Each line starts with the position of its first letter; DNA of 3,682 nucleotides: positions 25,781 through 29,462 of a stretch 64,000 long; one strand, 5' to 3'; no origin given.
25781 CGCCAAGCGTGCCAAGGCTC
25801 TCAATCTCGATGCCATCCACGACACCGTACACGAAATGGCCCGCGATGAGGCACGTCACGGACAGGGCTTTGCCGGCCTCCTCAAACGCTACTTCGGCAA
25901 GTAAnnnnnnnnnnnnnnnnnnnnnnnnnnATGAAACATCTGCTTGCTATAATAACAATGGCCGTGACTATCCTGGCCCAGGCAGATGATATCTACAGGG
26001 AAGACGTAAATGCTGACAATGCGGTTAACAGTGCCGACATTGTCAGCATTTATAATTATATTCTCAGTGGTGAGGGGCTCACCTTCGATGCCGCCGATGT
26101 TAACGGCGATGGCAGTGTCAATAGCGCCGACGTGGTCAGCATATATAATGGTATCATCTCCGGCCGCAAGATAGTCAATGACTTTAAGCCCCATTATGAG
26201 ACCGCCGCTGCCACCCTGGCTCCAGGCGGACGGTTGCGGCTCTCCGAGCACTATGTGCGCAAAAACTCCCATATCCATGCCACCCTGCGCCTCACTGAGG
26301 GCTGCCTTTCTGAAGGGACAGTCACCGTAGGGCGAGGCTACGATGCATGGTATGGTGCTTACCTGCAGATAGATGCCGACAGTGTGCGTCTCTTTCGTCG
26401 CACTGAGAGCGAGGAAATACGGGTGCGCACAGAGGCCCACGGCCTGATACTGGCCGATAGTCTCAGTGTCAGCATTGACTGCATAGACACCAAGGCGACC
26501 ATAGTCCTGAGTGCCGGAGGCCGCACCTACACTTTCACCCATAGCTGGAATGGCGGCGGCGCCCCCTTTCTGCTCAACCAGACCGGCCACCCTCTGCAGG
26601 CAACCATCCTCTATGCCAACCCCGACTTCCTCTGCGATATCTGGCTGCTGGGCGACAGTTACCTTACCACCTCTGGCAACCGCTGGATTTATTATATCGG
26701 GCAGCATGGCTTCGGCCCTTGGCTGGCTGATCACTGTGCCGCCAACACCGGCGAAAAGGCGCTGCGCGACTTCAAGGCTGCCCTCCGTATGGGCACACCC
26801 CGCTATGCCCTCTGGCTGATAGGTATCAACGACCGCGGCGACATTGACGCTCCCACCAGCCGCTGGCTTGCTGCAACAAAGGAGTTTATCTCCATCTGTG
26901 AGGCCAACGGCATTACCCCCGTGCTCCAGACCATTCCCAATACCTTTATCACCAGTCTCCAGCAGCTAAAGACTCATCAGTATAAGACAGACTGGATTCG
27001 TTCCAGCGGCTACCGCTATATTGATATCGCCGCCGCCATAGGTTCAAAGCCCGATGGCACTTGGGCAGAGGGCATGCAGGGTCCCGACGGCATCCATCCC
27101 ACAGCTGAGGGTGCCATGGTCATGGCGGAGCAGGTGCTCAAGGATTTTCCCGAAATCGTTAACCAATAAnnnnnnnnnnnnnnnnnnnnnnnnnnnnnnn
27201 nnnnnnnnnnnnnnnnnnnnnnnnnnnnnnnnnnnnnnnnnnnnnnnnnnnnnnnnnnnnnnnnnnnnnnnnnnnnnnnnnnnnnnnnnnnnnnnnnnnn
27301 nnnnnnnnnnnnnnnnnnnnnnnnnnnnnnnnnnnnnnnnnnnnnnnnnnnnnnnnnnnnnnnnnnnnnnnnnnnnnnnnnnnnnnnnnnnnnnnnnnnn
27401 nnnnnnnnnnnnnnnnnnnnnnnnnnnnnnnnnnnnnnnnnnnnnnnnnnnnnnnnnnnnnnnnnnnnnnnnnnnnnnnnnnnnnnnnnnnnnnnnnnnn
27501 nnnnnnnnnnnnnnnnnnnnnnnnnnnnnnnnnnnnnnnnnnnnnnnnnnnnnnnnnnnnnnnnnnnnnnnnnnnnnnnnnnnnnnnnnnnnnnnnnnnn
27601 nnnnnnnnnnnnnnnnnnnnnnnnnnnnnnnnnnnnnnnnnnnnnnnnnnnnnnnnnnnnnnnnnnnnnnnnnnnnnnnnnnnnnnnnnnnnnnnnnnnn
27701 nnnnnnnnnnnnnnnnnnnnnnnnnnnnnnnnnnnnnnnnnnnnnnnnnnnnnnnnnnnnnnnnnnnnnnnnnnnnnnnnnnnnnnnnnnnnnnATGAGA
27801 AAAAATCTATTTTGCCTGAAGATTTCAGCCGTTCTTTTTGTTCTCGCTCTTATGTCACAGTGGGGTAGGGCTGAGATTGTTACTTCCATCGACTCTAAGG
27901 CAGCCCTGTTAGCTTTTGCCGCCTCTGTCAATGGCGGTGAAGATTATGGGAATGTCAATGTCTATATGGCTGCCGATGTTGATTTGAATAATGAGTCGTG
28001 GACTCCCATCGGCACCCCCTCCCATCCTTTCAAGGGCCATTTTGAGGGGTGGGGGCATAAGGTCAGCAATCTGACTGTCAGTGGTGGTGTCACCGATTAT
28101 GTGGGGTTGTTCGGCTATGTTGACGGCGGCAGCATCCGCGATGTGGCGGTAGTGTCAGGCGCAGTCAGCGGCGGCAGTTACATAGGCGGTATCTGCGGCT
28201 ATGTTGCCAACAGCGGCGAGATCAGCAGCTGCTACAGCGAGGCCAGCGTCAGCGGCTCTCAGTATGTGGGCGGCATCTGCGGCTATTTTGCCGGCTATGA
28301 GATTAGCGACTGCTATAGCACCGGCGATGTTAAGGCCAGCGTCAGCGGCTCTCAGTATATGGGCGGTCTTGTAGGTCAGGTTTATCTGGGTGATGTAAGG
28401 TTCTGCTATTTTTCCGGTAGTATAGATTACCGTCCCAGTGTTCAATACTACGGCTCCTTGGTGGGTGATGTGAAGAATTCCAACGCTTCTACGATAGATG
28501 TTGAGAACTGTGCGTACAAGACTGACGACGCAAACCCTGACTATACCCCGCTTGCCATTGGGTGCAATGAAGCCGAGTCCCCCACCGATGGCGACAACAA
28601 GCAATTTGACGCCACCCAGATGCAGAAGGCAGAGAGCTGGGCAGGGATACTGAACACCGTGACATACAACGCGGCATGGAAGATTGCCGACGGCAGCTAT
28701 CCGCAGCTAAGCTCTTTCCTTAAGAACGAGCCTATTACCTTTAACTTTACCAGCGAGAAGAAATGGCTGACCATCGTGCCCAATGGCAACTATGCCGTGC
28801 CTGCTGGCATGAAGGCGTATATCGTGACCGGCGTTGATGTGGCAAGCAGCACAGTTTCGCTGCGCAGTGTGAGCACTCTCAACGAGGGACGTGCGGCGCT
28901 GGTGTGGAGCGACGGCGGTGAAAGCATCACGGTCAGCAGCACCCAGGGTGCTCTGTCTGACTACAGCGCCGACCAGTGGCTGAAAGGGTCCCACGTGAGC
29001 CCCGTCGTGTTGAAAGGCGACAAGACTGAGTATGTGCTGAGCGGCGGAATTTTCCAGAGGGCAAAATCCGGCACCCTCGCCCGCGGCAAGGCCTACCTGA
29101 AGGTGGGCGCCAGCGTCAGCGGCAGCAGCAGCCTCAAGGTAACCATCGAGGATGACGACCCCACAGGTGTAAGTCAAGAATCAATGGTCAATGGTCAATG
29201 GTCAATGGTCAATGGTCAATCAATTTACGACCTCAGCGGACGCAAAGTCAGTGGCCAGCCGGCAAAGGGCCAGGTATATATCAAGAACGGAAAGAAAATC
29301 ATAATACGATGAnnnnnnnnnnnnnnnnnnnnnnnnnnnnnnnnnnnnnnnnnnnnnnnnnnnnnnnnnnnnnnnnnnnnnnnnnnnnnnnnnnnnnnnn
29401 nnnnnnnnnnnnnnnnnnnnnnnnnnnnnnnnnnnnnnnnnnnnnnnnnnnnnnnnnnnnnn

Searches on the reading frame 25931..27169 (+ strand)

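Call 66: search_protein_families(library=pfam, proteins=[window:25931-27169:+], max_evalue=0.001)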
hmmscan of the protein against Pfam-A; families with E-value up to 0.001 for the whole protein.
window:25931-27169:+ (412 aa): 3 families
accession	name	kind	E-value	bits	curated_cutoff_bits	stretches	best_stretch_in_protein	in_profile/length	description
PF00404.24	Dockerin_1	-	1.7e-10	41.4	22.9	1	24-70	2-51/57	Dockerin type I domain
PF13472.12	Lipase_GDSL_2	-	5e-06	27.6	32.9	1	240-395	2-176/178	GDSL-like Lipase/Acylhydrolase family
PF00657.28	Lipase_GDSL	-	0.00099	19.7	23.6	0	349-402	162-208/208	GDSL-like Lipase/Acylhydrolase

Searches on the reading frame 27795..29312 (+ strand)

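Call 66: search_protein_families(library=pfam, proteins=[window:27795-29312:+], max_evalue=0.001)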
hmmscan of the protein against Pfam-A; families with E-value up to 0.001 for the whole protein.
window:27795-29312:+ (505 aa): 1 family
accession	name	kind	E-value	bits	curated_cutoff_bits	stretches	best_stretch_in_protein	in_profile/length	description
PF07581.17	Glug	-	8.2e-11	42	20.5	1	154-179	1-27/28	The GLUG motif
